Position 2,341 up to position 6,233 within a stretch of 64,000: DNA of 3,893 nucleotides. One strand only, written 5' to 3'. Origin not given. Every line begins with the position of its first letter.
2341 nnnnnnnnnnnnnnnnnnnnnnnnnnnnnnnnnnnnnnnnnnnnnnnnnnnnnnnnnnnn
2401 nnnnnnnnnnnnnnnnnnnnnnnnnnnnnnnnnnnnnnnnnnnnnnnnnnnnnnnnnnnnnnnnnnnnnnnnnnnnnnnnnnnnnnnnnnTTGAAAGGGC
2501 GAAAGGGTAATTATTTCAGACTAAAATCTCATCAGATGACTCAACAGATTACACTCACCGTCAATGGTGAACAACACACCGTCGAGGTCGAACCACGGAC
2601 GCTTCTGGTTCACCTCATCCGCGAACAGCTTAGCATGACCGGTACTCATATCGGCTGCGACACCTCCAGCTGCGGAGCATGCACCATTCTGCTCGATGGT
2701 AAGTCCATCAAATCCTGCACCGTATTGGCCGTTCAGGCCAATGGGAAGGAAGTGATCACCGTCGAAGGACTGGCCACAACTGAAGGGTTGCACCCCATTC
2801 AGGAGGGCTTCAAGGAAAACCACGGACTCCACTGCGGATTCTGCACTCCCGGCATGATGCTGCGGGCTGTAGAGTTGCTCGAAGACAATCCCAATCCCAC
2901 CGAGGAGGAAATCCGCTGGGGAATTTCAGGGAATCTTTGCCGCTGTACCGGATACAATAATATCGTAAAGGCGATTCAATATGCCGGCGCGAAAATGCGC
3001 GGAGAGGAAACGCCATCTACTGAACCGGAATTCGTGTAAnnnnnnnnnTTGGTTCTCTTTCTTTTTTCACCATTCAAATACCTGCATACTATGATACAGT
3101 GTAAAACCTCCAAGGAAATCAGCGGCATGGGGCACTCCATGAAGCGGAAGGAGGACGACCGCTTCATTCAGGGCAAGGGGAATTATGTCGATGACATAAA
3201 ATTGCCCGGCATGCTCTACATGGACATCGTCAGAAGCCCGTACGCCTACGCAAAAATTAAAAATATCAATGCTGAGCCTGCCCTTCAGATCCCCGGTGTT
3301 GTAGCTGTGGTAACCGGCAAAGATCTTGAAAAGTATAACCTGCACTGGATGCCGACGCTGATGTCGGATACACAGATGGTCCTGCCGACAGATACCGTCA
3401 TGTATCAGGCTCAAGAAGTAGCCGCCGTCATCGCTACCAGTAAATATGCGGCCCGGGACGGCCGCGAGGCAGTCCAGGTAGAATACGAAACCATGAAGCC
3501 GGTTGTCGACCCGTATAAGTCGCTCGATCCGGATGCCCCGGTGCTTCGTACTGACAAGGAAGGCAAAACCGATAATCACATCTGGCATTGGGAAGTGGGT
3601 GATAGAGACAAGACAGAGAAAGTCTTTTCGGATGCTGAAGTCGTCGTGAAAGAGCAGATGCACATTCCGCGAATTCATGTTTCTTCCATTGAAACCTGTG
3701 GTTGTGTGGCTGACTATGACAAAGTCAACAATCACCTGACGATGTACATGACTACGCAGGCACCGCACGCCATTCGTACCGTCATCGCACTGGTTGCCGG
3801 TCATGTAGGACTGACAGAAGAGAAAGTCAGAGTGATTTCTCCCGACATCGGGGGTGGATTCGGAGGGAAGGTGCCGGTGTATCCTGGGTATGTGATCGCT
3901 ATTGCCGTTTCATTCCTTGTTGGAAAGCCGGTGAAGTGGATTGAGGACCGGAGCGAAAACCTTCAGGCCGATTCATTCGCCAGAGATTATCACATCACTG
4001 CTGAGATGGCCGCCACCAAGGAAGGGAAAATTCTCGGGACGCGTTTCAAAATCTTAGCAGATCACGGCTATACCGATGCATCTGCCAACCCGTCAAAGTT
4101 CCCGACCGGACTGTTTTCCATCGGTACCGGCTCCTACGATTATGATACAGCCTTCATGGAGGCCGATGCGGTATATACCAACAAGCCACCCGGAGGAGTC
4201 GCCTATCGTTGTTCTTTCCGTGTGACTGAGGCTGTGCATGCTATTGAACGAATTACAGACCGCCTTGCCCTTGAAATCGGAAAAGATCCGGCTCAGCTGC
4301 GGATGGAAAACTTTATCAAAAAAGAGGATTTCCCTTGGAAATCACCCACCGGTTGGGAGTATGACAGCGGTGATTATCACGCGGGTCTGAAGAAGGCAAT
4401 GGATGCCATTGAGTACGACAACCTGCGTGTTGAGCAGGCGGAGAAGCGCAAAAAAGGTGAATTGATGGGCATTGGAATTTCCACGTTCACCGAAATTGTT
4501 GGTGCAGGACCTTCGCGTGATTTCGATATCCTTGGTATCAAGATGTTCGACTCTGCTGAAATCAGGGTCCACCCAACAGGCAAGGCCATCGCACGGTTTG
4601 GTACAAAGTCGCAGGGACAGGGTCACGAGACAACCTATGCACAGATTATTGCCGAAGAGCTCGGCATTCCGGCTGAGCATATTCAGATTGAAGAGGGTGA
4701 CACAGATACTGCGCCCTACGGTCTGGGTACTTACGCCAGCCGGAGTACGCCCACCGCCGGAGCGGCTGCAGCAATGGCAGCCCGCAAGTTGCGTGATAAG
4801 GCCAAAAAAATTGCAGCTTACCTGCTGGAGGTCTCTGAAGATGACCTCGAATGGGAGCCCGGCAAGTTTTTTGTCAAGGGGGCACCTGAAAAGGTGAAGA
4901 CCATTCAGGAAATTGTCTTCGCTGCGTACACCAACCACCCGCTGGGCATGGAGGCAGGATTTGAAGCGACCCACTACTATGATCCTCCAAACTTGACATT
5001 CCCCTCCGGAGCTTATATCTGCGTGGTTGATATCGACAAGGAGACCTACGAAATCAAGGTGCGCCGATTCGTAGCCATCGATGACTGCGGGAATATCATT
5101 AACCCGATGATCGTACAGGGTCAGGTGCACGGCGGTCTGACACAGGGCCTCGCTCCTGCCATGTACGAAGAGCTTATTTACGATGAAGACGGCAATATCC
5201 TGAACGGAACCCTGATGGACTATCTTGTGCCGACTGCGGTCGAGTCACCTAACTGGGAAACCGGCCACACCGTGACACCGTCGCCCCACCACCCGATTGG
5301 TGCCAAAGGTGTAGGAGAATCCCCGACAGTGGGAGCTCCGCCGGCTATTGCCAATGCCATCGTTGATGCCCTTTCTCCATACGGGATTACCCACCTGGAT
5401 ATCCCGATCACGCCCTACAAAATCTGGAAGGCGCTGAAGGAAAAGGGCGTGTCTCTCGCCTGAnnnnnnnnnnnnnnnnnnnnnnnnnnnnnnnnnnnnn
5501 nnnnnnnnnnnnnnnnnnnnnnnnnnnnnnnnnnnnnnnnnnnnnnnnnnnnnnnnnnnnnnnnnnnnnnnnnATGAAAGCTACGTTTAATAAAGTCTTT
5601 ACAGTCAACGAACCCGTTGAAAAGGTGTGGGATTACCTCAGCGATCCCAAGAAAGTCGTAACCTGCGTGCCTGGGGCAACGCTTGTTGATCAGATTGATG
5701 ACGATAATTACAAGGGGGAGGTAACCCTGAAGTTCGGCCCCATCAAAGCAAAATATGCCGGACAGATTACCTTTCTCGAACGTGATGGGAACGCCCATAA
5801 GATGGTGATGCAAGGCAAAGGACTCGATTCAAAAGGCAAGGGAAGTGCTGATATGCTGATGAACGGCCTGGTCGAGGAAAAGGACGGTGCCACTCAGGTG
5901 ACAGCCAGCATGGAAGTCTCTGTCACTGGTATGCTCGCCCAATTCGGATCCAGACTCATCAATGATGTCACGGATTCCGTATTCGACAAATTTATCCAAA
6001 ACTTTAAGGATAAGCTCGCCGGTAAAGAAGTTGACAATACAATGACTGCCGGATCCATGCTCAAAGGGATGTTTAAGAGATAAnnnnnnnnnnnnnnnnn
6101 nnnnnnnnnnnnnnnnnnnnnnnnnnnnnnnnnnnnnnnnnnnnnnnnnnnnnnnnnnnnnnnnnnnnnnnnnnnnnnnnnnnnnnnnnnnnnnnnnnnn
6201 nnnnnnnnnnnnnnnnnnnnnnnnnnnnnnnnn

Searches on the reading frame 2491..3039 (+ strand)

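Call 3: search_protein_families(library=pfam, proteins=[window:2491-3039:+])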
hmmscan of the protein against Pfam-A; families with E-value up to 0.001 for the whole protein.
window:2491-3039:+ (182 aa): 3 families
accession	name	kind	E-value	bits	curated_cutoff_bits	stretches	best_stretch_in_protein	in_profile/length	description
PF01799.25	Fer2_2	-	9e-32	109.5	30.3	1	90-163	1-75/75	[2Fe-2S] binding domain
PF00111.32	Fer2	-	5.3e-06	26.7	21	1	23-72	2-52/77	2Fe-2S iron-sulfur cluster binding domain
PF13085.11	Fer2_3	-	4.4e-05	23.9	27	1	51-96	47-91/107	2Fe-2S iron-sulfur cluster binding domain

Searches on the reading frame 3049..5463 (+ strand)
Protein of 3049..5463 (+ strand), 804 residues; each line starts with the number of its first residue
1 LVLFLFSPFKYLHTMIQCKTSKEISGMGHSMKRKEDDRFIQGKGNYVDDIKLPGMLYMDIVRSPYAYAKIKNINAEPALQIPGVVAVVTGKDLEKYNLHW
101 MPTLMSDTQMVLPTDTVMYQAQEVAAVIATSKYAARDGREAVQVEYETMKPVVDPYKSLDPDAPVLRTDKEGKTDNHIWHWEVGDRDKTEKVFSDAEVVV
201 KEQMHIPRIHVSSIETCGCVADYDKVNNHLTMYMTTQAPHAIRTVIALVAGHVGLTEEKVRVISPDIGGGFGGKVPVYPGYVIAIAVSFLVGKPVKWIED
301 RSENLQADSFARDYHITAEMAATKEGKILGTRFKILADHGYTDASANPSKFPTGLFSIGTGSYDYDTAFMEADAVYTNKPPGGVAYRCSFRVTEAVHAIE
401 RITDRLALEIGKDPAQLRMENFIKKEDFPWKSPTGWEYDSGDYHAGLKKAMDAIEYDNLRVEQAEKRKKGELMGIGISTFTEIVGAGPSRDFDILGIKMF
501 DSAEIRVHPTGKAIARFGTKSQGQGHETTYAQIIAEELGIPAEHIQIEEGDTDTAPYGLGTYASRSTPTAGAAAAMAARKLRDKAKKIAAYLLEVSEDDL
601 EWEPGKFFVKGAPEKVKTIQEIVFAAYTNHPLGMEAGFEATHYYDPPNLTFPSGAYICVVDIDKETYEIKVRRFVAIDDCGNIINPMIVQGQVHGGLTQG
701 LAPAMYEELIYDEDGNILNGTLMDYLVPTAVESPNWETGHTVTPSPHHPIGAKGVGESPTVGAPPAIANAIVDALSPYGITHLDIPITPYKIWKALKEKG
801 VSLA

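Call 3: search_protein_families(library=pfam, proteins=[window:3049-5463:+])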
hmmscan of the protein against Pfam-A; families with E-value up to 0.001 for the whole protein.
window:3049-5463:+ (804 aa): 3 families
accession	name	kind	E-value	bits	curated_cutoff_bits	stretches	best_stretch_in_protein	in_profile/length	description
PF20256.3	MoCoBD_2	-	3.7e-91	306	27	1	449-734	1-283/283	Molybdopterin cofactor-binding domain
PF02738.23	MoCoBD_1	-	7.3e-65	218.9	27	1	173-422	5-244/244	Molybdopterin cofactor-binding domain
PF01315.27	Ald_Xan_dh_C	-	3e-33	114.8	31.3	1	41-149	1-109/110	Aldehyde oxidase and xanthine dehydrogenase, a/b hammerhead domain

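Call 59: search_protein_families(library=ncbifam, proteins=[window:3049-5460:+], max_evalue=0.00001)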
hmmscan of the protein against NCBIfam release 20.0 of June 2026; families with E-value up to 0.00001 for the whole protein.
window:3049-5460:+ (804 aa): 13 families
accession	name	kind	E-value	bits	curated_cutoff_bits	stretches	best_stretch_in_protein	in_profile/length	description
TIGR02416.1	CO_dehy_Mo_lg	equivalog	0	1235.7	991.15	1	35-795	1-770/770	aerobic carbon-monoxide dehydrogenase large subunit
NF041018.1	glyceraldDH_alpha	equivalog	1.3e-178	595.8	790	1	27-792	3-740/741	glyceraldehyde dehydrogenase subunit alpha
NF040766.1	CODH_aero_grp5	exception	1.5e-156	522.8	950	2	27-620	5-588/785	aerobic carbon-monoxide dehydrogenase large subunit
NF043082.1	XdhA_XDHase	equivalog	2.2e-123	413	780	1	27-801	1-757/758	xanthine dehydrogenase subunit XdhA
NF007426.0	PRK09970.1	equivalog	3.7e-114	382.4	916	1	26-801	5-760/761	xanthine dehydrogenase molybdenum-binding subunit XdhA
TIGR03194.1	4hydrxCoA_A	equivalog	4.5e-109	365.9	994.55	1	40-796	10-746/746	4-hydroxybenzoyl-CoA reductase subunit alpha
TIGR03196.1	pucD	equivalog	3.3e-90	303.6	783.65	1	31-776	7-741/763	xanthine dehydrogenase subunit D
TIGR03311.1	Se_dep_XDH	equivalog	8.8e-74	249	830.45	2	21-587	155-680/848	selenium-dependent xanthine dehydrogenase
TIGR02965.1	xanthine_xdhB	equivalog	1.9e-68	231.4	849.5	1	29-797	3-755/758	xanthine dehydrogenase molybdopterin binding subunit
NF045668.1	pterin_aldehy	equivalog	9.3e-63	212.6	1100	1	17-797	165-905/905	molybdopterin-dependent aldehyde oxidoreductase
TIGR03313.1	Se_sel_red_Mo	hypoth_equivalog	6.1e-62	209.5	1101.9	2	188-797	363-950/951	molybdopterin-dependent oxidoreductase Mo/Fe-S-binding subunit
NF041671.1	peri_hyde_PaoC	equivalog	1.4e-57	195.6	1180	1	27-797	18-732/735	aldehyde oxidoreductase molybdenum-binding subunit PaoC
TIGR02969.1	mam_aldehyde_ox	subfamily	2.1e-33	115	1912.3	1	27-799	576-1310/1330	aldehyde oxidase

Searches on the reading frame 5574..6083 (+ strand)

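Call 3: search_protein_families(library=pfam, proteins=[window:5574-6083:+])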
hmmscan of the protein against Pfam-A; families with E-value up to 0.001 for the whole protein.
window:5574-6083:+ (169 aa): 3 families
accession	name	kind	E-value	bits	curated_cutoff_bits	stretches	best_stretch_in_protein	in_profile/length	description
PF06240.19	COXG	-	2.5e-24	86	22.2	1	9-148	3-139/140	Carbon monoxide dehydrogenase subunit G (CoxG)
PF10604.15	Polyketide_cyc2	-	1.4e-07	32.4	27.4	1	3-148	2-141/142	Polyketide cyclase / dehydrase and lipid transport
PF03364.25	Polyketide_cyc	-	0.00058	20.6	23.4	0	12-147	2-124/126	Polyketide cyclase / dehydrase and lipid transport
